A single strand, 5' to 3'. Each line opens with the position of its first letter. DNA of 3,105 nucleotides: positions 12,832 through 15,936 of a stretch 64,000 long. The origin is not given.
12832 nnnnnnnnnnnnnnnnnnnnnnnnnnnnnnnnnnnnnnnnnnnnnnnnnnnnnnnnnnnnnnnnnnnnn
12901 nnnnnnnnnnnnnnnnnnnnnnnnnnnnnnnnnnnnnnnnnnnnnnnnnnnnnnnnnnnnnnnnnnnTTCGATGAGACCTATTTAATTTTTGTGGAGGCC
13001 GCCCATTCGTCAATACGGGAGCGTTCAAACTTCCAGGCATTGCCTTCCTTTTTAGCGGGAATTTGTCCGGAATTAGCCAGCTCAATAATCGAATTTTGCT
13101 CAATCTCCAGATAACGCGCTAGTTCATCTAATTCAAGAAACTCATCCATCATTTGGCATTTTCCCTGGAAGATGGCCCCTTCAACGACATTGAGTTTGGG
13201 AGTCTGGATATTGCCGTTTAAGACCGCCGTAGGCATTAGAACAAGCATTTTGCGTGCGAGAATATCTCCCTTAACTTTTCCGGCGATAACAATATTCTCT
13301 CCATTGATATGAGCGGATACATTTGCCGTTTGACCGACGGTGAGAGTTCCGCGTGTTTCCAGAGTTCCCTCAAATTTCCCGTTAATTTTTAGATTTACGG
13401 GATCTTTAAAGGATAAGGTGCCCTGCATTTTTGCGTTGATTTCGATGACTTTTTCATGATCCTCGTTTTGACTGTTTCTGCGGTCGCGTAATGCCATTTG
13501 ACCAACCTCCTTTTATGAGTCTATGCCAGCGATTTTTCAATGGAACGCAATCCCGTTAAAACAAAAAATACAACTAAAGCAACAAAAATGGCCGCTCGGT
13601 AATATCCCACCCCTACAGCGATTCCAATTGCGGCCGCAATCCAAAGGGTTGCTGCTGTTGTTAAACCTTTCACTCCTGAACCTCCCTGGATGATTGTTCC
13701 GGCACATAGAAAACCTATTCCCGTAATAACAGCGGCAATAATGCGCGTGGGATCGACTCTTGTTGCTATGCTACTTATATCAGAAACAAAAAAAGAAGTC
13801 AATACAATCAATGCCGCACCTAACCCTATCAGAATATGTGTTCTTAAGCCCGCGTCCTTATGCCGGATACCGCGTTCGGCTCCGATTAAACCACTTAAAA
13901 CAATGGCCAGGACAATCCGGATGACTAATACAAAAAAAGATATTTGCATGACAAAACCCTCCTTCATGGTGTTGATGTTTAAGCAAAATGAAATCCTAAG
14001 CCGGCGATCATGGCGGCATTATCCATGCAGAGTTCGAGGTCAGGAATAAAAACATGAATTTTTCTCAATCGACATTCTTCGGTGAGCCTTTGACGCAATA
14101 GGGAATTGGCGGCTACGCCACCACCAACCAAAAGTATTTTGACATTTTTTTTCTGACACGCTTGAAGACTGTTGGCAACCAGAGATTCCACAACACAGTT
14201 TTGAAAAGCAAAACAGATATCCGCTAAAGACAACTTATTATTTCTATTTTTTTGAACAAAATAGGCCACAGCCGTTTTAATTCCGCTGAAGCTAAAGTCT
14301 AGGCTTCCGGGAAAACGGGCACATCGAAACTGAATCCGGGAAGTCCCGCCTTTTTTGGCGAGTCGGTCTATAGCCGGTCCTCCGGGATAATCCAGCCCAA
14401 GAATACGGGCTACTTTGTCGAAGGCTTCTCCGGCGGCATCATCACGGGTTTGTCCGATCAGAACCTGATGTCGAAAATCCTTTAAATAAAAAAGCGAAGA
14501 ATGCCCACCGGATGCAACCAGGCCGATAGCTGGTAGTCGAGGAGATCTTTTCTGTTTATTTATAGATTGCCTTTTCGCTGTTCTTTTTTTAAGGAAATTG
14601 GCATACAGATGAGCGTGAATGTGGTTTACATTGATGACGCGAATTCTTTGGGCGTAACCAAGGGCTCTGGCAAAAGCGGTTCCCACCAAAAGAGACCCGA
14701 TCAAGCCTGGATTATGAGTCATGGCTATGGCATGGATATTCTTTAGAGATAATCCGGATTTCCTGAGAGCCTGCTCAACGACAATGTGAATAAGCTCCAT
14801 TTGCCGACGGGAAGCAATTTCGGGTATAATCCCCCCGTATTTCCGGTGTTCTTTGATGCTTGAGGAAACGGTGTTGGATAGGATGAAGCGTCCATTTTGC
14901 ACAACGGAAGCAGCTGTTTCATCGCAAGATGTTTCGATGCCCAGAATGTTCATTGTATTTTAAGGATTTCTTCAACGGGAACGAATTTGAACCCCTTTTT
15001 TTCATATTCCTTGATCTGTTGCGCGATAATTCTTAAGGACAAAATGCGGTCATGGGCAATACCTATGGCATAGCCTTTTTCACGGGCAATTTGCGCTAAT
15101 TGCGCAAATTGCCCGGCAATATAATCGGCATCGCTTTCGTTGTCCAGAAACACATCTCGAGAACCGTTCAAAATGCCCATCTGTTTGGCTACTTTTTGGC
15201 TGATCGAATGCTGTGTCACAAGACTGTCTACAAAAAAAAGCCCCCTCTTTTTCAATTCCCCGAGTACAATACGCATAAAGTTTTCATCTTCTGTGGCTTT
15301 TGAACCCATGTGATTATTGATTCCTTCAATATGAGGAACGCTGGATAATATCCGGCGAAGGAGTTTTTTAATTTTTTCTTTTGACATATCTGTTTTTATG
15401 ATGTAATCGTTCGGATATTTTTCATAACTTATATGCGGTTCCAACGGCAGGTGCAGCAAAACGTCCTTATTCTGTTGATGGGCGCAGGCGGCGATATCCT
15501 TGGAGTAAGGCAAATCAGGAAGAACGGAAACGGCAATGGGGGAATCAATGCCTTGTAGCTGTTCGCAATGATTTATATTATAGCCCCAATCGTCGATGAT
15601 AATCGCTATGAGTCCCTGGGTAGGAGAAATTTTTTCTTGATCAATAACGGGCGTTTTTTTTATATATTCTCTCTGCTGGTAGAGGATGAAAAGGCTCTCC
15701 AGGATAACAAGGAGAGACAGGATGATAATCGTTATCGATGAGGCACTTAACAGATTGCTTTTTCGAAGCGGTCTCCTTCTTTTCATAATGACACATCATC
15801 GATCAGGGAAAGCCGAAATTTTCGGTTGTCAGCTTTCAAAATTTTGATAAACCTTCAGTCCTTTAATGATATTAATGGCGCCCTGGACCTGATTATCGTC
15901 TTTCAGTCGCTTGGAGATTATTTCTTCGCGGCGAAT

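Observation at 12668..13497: Bactofilin fused to an excisionase-type HTH, adjacent to a membrane-anchored HTH paralog: candidate DNA-cytoskeleton-membrane tether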

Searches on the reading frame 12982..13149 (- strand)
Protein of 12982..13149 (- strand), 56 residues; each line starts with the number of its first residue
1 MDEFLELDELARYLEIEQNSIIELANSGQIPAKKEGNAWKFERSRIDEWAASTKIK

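Call 31: search_solved_structures(query=window:12982-13149:-, max_evalue=10, show_alignments=4)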
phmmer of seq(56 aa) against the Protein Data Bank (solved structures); distinct sequences matched with E-value up to 10: 0.

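Call 63: search_solved_structures(query=A5, max_evalue=10, show_alignments=5)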
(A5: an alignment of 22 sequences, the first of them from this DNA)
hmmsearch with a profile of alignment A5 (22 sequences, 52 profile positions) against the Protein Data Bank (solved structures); distinct sequences matched with E-value up to 10: 14.
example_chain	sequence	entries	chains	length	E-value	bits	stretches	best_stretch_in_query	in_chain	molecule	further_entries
4j2n_A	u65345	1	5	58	0.0024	20.6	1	5-45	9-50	Gp37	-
6amk_A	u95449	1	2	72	0.02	17.7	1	2-33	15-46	Putative DNA-binding protein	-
6ama_A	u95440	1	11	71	0.023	17.5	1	2-32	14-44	Putative DNA-binding protein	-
5w8y_A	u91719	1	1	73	0.08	15.8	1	5-32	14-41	protein XPH1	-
1aw9_A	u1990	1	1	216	0.21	14.4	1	26-50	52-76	GLUTATHIONE S-TRANSFERASE III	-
3bd1_A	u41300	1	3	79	0.24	14.2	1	5-32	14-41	Cro protein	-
1bx9_A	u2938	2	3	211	0.36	13.7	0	26-50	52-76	GLUTATHIONE S-TRANSFERASE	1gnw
5a4u_A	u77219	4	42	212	0.36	13.7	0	26-50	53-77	GLUTATHIONE S-TRANSFERASE F2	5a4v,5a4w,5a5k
6zb6_A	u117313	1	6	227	0.51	13.2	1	26-48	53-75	Glutathione transferase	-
4r1h_A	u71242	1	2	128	0.75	12.6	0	2-19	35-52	Lmo0741 protein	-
7za4_A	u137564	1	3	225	0.76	12.6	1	26-48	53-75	Glutathione transferase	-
5i41_B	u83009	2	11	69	0.88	12.4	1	3-34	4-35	Chromosome-anchoring protein RacA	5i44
4ri6_A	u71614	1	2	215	4.8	10.1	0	26-44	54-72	Phi class glutathione transferase GSTF1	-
4ri7_A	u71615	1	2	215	4.8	10.1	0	26-44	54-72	Phi class glutathione transferase GSTF1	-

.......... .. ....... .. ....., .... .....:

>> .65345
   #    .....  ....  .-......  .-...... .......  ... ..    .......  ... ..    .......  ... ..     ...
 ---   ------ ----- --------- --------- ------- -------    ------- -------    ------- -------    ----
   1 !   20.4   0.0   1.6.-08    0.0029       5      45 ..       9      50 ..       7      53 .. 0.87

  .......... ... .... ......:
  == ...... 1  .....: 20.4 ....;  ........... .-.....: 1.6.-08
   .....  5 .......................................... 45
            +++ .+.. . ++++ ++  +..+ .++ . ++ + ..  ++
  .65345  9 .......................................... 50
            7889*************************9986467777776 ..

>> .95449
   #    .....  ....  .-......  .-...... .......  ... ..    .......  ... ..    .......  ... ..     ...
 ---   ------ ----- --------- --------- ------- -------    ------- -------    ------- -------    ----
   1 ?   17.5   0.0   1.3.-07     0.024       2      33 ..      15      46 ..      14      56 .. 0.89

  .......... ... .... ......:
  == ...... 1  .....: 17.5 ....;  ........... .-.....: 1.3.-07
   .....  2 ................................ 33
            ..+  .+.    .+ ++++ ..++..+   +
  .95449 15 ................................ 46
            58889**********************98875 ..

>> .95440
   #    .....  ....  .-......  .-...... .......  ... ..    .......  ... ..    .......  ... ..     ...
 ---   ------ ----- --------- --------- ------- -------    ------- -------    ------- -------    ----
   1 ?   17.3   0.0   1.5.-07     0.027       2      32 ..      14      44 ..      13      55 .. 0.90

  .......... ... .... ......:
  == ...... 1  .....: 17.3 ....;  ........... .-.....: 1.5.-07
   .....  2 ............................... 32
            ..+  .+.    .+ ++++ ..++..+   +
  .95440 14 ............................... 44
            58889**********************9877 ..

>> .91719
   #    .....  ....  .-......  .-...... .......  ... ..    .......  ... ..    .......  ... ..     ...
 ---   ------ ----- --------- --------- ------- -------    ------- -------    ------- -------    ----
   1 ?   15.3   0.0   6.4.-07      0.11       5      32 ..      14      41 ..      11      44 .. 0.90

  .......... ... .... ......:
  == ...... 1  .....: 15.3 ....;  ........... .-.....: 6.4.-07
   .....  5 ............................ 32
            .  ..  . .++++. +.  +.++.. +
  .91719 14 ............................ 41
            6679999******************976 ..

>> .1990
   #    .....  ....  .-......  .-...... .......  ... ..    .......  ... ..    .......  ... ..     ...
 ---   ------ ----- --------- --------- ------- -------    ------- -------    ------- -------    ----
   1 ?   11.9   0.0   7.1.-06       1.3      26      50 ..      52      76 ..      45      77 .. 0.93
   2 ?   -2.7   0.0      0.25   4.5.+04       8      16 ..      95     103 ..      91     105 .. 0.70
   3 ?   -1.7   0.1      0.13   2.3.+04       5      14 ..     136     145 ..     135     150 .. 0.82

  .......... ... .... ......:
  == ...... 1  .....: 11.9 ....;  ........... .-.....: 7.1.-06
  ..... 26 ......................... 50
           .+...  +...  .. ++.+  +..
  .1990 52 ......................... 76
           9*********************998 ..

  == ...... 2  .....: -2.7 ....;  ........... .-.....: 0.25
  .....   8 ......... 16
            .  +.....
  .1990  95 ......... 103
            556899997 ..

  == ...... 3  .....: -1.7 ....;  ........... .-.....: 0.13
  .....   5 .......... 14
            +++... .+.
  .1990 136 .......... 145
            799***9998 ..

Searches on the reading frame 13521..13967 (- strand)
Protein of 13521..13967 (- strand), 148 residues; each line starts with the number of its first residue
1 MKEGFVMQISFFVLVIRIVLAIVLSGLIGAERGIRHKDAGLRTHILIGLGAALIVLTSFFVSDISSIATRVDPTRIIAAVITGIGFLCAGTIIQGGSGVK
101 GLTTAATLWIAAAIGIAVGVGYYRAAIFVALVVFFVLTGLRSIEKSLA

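Call 3: search_protein_families(library=pfam, proteins=[window:13521-13967:-], max_evalue=1)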
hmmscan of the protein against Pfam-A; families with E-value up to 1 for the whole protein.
window:13521-13967:- (148 aa): 1 family
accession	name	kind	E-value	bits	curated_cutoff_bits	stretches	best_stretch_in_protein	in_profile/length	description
PF02308.21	MgtC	-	4.3e-37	127.6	31.4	1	18-145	1-120/121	MgtC family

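Call 4: search_protein_families(library=ncbifam, proteins=[window:13521-13967:-], max_evalue=1)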
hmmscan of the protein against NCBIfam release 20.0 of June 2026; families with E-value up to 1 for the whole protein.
window:13521-13967:- (148 aa): 2 families
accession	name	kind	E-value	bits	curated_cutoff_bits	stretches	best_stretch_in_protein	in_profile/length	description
NF007431.0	PRK09977.1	equivalog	1.9e-35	122.4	214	1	14-146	5-139/215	MgtC/SapB family protein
NF011912.0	PRK15385.1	equivalog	5.8e-26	91.2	255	1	11-135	7-124/231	MgtC family protein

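Call 67: search_protein_families(library=padloc, proteins=[window:13521-13967:-], max_evalue=0.01)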
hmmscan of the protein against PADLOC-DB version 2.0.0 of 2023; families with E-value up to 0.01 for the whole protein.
window:13521-13967:- (148 aa): 0 families

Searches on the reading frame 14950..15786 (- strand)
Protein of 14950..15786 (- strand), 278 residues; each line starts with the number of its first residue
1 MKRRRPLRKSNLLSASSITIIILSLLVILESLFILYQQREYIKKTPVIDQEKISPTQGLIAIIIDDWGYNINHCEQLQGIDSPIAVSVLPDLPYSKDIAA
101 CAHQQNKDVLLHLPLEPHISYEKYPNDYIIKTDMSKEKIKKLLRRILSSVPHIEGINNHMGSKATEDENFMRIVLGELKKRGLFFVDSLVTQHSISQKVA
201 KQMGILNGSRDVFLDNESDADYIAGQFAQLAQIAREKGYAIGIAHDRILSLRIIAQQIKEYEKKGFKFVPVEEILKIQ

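Call 76: search_protein_families(library=pfam, proteins=[window:14950-15786:-], max_evalue=0.0001)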
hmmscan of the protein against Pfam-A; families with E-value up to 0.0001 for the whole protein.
window:14950-15786:- (278 aa): 1 family
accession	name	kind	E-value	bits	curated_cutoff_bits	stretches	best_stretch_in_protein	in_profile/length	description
PF04748.18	Polysacc_deac_2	-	1.2e-68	230.8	27.5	1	62-274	1-211/212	Divergent polysaccharide deacetylase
